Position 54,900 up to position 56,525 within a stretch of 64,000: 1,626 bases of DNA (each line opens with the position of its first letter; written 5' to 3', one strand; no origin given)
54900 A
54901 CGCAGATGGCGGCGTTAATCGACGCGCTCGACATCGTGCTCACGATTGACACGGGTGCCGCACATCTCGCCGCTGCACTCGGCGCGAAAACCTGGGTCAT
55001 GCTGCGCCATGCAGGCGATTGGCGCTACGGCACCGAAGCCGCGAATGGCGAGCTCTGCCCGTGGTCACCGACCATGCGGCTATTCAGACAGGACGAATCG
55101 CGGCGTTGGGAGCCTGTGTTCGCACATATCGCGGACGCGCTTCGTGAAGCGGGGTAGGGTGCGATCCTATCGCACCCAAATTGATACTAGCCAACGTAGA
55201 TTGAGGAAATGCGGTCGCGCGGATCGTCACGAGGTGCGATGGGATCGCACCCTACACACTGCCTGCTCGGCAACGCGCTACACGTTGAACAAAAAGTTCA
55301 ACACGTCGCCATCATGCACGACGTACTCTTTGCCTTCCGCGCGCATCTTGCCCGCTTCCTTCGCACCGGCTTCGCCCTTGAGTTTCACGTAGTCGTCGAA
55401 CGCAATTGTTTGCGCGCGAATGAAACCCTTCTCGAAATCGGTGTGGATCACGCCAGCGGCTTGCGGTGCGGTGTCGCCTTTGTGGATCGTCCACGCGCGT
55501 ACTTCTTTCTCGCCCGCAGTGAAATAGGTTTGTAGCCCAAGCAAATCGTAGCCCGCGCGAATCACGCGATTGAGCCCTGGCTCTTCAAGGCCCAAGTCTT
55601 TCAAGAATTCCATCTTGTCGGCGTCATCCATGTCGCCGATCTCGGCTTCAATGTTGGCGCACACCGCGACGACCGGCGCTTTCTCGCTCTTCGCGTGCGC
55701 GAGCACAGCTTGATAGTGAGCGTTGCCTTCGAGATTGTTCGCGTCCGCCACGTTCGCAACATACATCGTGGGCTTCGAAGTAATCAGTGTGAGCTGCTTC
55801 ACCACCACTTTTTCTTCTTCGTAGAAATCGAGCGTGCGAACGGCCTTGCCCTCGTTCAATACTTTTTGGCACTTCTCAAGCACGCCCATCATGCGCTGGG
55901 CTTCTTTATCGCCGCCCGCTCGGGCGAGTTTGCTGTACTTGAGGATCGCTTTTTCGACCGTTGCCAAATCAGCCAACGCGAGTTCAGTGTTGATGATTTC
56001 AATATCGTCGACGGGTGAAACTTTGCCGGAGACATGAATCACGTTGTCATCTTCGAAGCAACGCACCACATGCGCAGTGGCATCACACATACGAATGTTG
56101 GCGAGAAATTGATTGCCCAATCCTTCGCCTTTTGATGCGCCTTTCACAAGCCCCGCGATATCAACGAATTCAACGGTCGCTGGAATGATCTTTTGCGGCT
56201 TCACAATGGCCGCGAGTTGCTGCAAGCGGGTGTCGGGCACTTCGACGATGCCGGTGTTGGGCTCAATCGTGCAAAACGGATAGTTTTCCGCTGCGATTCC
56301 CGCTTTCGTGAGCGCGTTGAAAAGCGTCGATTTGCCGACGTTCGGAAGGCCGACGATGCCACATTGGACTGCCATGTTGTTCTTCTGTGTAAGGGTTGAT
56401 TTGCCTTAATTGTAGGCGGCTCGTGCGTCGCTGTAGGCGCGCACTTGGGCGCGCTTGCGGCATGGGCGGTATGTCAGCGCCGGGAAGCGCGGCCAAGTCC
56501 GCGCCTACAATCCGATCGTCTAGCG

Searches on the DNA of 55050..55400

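Call 79: search_rna_families(source=window, start=55050, end=55400, threshold=evalue, max_evalue=10)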
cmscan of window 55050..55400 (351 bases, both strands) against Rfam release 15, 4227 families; matches with E-value up to 10: 1.
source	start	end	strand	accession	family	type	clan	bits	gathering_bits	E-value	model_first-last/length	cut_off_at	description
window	55197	55274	+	RF02978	folP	Cis-reg;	-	14.2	99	2.7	1-102/102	no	folP RNA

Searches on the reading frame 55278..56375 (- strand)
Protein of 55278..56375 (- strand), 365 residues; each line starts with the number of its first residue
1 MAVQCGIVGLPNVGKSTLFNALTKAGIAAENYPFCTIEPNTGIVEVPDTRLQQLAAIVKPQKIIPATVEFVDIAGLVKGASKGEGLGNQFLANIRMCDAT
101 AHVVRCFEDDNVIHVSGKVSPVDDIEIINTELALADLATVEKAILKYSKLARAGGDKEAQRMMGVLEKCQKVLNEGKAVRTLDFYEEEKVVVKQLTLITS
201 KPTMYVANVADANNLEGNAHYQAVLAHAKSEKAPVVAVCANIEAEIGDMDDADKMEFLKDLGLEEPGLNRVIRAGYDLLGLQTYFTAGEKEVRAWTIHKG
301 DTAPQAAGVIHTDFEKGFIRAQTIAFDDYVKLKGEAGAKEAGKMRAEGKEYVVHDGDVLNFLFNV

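Call 23: find_encoding_contigs(protein=window:55278-56375:-, flank=6000, max_places=10)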
Protein window:55278-56375:- (365 aa): no gene with exactly this product is on record in the collection.

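Call 45: search_protein_families(library=pfam, proteins=[window:55278-56375:-], max_evalue=0.00001)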
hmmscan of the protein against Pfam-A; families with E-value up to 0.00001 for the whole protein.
window:55278-56375:- (365 aa): 3 families
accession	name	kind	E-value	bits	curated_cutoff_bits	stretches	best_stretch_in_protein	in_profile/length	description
PF06071.19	YchF-GTPase_C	-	3e-39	133.5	27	1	281-364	1-84/84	Protein of unknown function (DUF933)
PF01926.29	MMR_HSR1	-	2.9e-22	79.4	21.9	1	5-110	2-86/113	50S ribosome-binding GTPase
PF02421.24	FeoB_N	-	9.3e-11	41.9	27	1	5-49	3-47/156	Ferrous iron transport protein B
